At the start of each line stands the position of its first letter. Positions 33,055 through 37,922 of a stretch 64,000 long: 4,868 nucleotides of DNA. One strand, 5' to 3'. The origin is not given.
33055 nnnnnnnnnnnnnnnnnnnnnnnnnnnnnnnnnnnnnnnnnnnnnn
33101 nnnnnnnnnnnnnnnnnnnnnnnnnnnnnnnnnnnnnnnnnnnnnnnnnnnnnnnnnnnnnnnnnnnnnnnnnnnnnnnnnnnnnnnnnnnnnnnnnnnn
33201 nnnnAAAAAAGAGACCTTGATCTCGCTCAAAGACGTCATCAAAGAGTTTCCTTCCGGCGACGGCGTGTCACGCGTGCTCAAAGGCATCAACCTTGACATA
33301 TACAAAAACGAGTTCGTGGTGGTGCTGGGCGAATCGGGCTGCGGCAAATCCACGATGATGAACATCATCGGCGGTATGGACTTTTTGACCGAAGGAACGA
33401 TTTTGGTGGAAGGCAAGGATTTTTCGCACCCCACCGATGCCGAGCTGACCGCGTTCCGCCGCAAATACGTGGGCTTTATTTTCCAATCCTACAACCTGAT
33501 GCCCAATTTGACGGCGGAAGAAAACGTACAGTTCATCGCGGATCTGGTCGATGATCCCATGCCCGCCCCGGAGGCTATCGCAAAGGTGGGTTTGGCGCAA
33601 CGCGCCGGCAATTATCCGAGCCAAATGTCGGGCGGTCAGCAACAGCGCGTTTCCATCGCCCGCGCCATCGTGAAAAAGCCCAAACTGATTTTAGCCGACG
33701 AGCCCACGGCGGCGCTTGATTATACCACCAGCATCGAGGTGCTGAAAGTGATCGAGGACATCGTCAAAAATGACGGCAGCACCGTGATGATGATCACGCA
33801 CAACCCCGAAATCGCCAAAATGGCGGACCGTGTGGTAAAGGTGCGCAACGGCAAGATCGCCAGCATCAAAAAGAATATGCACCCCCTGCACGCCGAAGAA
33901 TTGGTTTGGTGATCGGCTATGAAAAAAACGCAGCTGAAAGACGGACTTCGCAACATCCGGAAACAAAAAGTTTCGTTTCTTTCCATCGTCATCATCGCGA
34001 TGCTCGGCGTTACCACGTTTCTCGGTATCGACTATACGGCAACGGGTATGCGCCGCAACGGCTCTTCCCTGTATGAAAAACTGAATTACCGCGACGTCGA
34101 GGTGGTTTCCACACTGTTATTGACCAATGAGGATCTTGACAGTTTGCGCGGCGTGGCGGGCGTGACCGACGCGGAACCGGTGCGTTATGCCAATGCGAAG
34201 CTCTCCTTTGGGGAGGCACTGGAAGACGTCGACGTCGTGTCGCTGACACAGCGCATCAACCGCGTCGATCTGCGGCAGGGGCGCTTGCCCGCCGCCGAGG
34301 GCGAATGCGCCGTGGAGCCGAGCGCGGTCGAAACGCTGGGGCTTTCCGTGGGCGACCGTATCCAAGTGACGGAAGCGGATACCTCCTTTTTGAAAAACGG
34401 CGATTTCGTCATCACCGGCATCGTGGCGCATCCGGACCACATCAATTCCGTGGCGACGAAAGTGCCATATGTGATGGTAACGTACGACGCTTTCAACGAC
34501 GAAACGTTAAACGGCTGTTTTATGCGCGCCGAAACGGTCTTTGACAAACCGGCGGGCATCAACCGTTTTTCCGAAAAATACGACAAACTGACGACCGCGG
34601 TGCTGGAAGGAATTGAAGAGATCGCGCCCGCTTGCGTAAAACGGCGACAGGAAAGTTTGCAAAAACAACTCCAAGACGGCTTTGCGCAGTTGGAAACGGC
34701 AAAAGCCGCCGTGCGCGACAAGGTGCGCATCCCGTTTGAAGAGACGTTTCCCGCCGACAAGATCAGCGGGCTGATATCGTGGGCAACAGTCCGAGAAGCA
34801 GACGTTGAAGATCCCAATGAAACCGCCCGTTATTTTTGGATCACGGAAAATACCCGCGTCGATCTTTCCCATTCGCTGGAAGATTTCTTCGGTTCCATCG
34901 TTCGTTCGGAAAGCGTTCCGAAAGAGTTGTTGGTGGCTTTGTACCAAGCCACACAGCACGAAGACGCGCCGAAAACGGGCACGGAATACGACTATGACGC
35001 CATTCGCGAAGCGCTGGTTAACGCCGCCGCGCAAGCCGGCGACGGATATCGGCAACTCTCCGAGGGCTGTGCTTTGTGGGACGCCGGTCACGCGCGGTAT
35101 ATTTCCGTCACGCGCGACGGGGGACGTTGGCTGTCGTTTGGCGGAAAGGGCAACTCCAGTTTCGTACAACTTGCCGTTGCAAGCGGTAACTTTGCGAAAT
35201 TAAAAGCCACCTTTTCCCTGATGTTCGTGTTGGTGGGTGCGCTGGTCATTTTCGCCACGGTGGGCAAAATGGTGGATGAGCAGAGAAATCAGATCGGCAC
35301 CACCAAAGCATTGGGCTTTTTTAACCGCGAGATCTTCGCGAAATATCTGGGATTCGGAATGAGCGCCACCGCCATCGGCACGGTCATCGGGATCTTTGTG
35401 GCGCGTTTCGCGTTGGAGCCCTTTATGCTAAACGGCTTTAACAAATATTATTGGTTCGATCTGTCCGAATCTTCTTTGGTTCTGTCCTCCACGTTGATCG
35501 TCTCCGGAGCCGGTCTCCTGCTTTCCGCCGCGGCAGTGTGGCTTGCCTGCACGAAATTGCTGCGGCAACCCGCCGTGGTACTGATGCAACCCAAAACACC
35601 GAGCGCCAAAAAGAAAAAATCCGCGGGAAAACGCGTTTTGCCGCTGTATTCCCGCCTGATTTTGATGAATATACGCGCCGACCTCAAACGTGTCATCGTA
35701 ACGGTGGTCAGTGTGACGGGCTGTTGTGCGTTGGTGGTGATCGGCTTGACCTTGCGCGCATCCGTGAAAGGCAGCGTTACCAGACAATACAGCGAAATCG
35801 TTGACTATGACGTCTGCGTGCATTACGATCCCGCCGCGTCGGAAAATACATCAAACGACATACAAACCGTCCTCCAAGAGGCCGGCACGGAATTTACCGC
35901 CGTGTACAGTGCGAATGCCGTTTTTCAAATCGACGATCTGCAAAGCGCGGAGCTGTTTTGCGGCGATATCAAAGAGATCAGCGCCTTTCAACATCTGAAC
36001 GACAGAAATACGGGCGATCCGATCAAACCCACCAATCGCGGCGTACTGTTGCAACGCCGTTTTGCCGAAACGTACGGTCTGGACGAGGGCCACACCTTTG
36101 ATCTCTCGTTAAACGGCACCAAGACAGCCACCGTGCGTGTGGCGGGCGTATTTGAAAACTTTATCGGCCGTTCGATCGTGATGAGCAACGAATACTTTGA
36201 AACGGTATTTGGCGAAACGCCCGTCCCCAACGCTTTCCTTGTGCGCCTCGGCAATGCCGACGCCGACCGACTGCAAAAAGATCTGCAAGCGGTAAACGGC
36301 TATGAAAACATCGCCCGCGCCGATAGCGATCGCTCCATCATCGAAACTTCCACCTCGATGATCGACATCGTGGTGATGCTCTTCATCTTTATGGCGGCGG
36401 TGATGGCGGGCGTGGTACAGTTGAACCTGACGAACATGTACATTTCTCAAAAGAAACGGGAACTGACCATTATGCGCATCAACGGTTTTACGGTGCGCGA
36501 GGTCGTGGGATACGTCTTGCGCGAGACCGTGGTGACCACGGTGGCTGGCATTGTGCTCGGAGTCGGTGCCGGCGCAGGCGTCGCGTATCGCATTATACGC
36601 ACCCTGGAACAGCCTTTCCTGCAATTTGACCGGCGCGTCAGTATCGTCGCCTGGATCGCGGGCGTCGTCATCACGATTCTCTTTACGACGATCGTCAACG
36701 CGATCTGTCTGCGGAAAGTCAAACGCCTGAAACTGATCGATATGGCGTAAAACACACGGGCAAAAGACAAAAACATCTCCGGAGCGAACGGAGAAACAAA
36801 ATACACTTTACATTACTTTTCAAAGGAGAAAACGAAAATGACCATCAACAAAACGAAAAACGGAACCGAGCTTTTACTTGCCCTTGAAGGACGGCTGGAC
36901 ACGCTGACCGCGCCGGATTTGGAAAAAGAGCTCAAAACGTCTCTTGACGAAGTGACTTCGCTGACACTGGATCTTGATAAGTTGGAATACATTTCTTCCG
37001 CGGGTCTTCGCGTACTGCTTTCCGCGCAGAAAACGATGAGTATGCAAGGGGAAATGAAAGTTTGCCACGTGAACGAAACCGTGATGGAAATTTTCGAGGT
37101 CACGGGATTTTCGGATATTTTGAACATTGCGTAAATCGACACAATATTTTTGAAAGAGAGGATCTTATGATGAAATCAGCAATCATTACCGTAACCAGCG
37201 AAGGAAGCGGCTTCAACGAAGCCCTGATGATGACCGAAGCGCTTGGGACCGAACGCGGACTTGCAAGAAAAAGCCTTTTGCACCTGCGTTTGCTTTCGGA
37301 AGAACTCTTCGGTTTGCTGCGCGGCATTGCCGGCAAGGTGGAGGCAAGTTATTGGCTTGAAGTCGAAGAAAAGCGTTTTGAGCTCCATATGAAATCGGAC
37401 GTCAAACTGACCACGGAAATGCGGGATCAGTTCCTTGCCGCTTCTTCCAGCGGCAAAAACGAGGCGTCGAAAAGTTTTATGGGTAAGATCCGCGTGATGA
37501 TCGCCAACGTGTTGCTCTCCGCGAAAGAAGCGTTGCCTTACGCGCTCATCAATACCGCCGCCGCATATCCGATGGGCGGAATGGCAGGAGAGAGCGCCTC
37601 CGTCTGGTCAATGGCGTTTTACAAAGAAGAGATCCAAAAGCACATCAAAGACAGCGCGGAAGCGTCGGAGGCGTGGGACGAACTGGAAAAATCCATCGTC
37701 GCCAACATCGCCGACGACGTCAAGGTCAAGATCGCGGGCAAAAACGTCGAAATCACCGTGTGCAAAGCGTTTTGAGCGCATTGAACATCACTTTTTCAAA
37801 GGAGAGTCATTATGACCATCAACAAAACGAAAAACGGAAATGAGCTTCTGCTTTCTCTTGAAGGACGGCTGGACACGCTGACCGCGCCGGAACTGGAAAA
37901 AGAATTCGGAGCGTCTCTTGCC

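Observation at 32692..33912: ABC ATPase carrying an N-terminal GAF small-molecule-sensing domain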

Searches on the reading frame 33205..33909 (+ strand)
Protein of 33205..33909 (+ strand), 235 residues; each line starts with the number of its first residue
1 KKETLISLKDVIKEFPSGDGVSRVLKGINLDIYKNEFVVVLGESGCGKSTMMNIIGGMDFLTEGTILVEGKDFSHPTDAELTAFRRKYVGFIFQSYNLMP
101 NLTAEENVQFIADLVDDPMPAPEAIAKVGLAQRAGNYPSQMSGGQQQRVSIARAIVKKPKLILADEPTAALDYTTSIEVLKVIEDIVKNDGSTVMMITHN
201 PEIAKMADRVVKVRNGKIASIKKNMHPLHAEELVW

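Call 26: search_solved_structures(query=window:33205-33909:+, max_evalue=1e-30)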
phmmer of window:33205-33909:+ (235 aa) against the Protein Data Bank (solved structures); distinct sequences matched with E-value up to 1e-30: 120 (the best 60 are shown).
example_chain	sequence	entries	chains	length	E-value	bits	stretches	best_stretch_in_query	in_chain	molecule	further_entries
5lj9_A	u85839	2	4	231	4.5e-57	196.3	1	5-226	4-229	Macrolide export ATP-binding/permease protein MacB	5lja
5nik_J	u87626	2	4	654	4e-55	190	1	5-219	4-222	Macrolide export ATP-binding/permease protein MacB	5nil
5gko_A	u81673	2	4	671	4.2e-53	183.4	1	2-232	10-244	Macrolide export ATP-binding/permease protein MacB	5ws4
5xu1_A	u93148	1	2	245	1.6e-50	174.9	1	4-221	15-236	ABC transporter ATP-binding protein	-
1f3o_A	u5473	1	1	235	1.3e-48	168.7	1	5-220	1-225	HYPOTHETICAL ABC TRANSPORTER ATP-BINDING PROTEIN MJ0796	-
1l2t_A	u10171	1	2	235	3.3e-48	167.3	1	5-220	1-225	Hypothetical ABC transporter ATP-binding protein MJ0796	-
3tif_A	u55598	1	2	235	1e-47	165.8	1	6-220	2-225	Uncharacterized ABC transporter ATP-binding protein MJ0796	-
8wd9_D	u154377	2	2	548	1.4e-47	165.3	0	25-219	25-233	Probable dipeptide-transport ATP-binding protein ABC transporter DppD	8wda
5lil_A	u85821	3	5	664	2e-47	164.8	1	5-221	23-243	Macrolide export ATP-binding/permease protein MacB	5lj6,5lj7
8wdb_D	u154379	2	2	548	9.5e-47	162.6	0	25-219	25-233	Probable dipeptide-transport ATP-binding protein ABC transporter DppD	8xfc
7niu_A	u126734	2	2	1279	7.3e-46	159.7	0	8-219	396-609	Isoform 2 of Phosphatidylcholine translocator ABCB4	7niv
6s7p_A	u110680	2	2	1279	4.9e-45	157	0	8-219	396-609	Phosphatidylcholine translocator ABCB4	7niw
8sa0_A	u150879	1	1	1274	1.6e-44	155.3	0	10-219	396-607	ATP-dependent translocase ABCB1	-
6qex_A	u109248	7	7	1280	1.7e-44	155.2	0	10-219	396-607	Multidrug resistance protein 1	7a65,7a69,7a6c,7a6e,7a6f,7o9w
8gmg_A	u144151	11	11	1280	1.7e-44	155.2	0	10-219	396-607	ATP-dependent translocase ABCB1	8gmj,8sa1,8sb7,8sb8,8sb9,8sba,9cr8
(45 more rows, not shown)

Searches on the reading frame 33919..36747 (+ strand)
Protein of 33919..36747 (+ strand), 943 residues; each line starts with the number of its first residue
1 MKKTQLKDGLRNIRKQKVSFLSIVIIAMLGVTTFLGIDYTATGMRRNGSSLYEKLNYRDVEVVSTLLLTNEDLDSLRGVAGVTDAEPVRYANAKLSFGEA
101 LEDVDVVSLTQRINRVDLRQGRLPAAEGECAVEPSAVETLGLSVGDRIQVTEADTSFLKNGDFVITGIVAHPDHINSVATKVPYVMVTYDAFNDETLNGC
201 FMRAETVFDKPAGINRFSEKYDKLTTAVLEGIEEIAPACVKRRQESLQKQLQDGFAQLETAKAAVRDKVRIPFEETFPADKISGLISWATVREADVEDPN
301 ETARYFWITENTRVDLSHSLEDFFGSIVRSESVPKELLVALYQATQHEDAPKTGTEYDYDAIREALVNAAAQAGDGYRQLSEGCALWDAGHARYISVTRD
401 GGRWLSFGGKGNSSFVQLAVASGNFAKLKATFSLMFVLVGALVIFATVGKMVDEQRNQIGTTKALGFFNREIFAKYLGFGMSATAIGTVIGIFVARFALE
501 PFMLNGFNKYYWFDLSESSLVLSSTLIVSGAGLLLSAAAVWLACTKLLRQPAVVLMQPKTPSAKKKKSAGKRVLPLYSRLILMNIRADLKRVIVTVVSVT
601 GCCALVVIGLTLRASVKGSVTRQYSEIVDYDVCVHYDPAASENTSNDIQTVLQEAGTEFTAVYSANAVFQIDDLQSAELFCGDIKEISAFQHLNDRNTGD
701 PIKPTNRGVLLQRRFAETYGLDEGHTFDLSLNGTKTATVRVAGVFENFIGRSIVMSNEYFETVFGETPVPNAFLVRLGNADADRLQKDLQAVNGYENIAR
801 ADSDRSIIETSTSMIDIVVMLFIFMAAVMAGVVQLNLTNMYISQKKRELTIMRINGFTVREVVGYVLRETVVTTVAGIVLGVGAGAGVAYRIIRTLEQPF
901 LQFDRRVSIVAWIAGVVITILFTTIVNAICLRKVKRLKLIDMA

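Call 3: search_protein_families(library=pfam, proteins=[window:33919-36747:+], max_evalue=0.01)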
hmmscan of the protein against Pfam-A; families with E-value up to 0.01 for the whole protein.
window:33919-36747:+ (943 aa): 1 family
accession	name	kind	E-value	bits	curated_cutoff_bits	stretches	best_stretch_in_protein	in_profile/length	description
PF02687.27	FtsX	-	4.3e-24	85.3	25.5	2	820-937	1-118/120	FtsX-like permease C-terminal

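Call 4: search_protein_families(library=ncbifam, proteins=[window:33919-36747:+], max_evalue=0.01)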
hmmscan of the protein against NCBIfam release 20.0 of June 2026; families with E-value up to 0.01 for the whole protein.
window:33919-36747:+ (943 aa): 2 families
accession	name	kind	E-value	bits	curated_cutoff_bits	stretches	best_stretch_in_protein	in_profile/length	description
TIGR03434.1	ADOP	subfamily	6.6e-06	24.5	622.3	1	734-896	588-757/803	ADOP family duplicated permease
NF038346.1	FtsX_actino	exception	1.1e-05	25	250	1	756-929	118-300/308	permease-like cell division protein FtsX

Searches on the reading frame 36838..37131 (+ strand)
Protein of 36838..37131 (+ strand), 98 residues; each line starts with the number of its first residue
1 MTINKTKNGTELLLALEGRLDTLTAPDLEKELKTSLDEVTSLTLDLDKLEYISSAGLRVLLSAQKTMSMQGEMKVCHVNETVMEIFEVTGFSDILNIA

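Call 3: search_protein_families(library=pfam, proteins=[window:36838-37131:+], max_evalue=0.01)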
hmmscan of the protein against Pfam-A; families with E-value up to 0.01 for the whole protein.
window:36838-37131:+ (98 aa): 3 families
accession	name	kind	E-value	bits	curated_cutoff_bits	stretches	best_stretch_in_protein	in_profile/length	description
PF01740.26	STAS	-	4e-16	59.1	22.6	1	4-97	3-99/106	STAS domain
PF13466.11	STAS_2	-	2.6e-12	47.2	29.2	1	14-91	1-79/80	STAS domain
PF16843.10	Get5_bdg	-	0.0085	16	25.3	0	20-51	12-43/53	Binding domain to Get4 on Get5, Golgi to ER traffic protein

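Call 4: search_protein_families(library=ncbifam, proteins=[window:36838-37131:+], max_evalue=0.01)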
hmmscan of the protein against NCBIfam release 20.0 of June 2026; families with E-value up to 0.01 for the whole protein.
window:36838-37131:+ (98 aa): 4 families
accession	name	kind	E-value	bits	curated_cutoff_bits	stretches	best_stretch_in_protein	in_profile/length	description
TIGR00377.1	ant_ant_sig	superfamily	1.7e-20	72.9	53.45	1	1-97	3-102/108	anti-sigma factor antagonist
TIGR02886.1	spore_II_AA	equivalog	3.1e-13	49.6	114.75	1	5-97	3-98/106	anti-sigma F factor antagonist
NF033618.0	mlaB_1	equivalog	7.2e-05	23.1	90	1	13-85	11-82/94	lipid asymmetry maintenance protein MlaB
NF047705.1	slr1659_superfam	superfamily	0.0024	18.1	100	1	29-69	37-78/111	slr1659 superfamily regulator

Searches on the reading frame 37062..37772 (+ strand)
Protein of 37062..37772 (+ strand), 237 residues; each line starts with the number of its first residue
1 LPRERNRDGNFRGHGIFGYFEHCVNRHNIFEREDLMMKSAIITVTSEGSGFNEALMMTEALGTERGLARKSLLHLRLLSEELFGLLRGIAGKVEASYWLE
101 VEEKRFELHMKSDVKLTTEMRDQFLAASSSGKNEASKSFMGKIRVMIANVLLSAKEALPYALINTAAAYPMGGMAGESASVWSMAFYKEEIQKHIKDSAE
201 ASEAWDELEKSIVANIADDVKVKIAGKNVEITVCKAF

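Call 3: search_protein_families(library=pfam, proteins=[window:37062-37772:+], max_evalue=0.01)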
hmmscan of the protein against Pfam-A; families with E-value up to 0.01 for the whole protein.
window:37062-37772:+ (237 aa): 0 families

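Call 4: search_protein_families(library=ncbifam, proteins=[window:37062-37772:+], max_evalue=0.01)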
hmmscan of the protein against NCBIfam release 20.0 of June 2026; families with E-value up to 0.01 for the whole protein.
window:37062-37772:+ (237 aa): 0 families

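Call 15: search_protein_families(library=pfam, proteins=[window:37167-37772:+], max_evalue=0.01)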
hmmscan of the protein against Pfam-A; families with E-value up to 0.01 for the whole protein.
window:37167-37772:+ (202 aa): 0 families

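Call 67: search_solved_structures(query=A4, max_evalue=10)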
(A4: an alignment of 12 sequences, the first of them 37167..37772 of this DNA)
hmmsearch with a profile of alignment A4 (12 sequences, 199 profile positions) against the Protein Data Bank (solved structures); distinct sequences matched with E-value up to 10: 0.

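Call 68: search_protein_families(library=pfam, alignment_id=A4, max_evalue=1)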
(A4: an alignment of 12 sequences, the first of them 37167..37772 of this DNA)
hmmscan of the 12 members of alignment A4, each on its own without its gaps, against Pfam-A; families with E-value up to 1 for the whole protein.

A. member 1, window:37167-37772:+ (202 aa): 1 family
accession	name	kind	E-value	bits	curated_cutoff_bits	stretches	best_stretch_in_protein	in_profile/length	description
PF03791.18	KNOX2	-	0.15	12.1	27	1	151-176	21-43/48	KNOX2 domain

B. families by the number of members that match (of 12 scanned): 7 families
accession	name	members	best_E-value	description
PF24036.1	DUF7345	1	0.069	Domain of unknown function (DUF7345)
PF14417.12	MEDS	1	0.088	MEDS: MEthanogen/methylotroph, DcmR Sensory domain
PF23921.1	DUF7260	1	0.13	Domain of unknown function (DUF7260)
PF07228.17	SpoIIE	1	0.14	Stage II sporulation protein E (SpoIIE)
PF03791.18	KNOX2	1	0.15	KNOX2 domain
PF23012.2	Syntrophin_4th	1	0.2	Syntrophin C-terminal PH domain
PF22440.1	SirC_C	1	0.26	SirC C-terminal domain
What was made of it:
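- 37167..37775 (+): Novel 202-aa soluble protein ('unk202') that recurs next to STAS genes. No Pfam, NCBIfam or PDB match (calls 3, 4, 67, 68).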
